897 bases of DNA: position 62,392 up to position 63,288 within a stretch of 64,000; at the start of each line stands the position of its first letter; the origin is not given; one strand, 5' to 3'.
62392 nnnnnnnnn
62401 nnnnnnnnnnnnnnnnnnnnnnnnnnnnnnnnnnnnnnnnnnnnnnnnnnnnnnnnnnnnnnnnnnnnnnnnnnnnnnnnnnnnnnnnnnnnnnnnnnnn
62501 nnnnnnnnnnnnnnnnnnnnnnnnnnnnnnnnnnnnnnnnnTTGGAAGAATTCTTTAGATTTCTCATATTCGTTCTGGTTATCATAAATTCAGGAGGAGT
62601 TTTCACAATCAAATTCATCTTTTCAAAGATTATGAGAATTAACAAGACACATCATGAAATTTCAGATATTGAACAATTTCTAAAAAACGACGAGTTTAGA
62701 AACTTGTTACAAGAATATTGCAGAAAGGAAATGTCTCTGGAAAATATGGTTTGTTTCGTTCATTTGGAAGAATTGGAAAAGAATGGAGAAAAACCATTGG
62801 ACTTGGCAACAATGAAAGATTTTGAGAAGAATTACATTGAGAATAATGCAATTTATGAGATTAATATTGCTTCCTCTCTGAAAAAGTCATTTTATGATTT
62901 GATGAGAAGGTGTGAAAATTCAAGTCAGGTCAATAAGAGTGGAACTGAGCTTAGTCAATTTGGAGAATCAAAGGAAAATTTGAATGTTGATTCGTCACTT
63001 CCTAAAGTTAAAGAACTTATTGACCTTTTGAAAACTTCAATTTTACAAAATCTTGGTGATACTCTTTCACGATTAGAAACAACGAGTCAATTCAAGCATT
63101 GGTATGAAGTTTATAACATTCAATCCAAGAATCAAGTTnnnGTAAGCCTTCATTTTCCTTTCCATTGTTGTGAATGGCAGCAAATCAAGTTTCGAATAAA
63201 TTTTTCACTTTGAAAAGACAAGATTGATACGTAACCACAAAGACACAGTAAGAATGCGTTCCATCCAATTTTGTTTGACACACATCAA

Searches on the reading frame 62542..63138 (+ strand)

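Call 51: search_protein_families(library=pfam, proteins=[window:62542-63138:+], max_evalue=0.0001)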
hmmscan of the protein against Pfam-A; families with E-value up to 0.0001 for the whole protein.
window:62542-63138:+ (199 aa): 1 family
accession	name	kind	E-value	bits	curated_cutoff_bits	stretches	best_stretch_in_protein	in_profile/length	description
PF00615.24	RGS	-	9.6e-05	23.2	23.9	0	44-123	3-82/117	Regulator of G protein signaling domain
